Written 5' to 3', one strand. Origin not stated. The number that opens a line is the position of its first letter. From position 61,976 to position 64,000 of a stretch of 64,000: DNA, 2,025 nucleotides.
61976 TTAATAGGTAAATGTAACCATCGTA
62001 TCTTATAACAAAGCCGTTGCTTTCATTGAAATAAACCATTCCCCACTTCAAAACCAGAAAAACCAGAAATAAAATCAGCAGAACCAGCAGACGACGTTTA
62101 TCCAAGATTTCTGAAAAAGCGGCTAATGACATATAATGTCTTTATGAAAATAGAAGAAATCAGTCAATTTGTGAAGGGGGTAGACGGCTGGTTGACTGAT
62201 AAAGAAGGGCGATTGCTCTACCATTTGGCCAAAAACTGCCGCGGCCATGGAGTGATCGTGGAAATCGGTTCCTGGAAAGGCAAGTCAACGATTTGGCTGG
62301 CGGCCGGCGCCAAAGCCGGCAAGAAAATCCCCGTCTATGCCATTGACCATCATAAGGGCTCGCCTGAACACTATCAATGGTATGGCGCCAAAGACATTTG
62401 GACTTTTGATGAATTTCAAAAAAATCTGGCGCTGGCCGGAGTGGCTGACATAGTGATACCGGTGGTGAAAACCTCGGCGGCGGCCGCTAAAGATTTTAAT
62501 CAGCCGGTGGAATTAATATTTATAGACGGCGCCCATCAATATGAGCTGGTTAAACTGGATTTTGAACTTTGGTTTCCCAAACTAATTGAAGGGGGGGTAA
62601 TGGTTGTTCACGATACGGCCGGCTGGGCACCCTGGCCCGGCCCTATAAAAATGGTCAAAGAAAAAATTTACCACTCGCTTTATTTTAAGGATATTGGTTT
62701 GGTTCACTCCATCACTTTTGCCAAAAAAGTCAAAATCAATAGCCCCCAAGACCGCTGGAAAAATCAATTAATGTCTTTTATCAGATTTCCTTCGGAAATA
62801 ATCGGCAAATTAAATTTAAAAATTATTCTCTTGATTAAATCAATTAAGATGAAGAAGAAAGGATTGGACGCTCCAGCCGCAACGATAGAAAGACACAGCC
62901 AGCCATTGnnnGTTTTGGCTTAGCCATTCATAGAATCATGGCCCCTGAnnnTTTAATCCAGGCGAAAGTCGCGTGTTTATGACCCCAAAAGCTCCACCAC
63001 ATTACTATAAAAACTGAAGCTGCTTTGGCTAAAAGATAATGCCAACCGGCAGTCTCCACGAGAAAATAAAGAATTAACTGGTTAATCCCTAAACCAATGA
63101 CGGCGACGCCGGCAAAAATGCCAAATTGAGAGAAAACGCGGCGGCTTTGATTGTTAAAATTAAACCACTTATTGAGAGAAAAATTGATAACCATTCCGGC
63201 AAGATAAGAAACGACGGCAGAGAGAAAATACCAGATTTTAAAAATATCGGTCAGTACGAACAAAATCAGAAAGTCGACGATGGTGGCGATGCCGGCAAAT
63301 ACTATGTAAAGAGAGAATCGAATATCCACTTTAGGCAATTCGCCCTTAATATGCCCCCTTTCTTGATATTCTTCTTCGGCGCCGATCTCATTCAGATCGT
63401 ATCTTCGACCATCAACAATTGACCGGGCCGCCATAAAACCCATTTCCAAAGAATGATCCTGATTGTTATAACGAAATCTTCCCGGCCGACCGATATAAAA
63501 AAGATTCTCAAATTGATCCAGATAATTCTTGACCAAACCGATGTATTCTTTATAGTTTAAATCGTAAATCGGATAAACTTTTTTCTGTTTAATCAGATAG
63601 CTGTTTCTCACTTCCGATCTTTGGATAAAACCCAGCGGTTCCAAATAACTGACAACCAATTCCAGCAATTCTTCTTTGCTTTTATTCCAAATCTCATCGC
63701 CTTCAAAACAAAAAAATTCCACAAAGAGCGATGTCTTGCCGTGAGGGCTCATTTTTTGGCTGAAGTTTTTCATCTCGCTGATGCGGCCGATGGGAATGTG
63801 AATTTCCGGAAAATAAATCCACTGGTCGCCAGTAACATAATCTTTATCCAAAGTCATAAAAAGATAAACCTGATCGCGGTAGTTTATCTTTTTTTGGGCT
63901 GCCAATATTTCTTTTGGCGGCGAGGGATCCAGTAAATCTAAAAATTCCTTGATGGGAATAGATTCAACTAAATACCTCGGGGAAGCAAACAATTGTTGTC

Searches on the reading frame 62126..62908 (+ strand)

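Call 63: search_protein_families(library=pfam, proteins=[window:62126-62908:+], max_evalue=0.01)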
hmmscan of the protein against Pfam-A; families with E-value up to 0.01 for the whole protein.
window:62126-62908:+ (261 aa): 1 family
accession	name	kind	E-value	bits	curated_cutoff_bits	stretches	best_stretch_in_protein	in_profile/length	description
PF13578.12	Methyltransf_24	-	1.5e-25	90.6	26.3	1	45-164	1-105/105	Methyltransferase domain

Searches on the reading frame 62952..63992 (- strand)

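Call 63: search_protein_families(library=pfam, proteins=[window:62952-63992:-], max_evalue=0.01)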
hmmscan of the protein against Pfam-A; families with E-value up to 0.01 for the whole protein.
window:62952-63992:- (347 aa): 2 families
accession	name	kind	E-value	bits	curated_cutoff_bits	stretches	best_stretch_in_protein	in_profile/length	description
PF04138.20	GtrA_DPMS_TM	-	2.8e-22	79.5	26.1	1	229-343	2-117/117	GtrA/DPMS, transmembrane domain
PF03275.19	GLF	-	0.00025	21.2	26.3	1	34-99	99-164/203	UDP-galactopyranose mutase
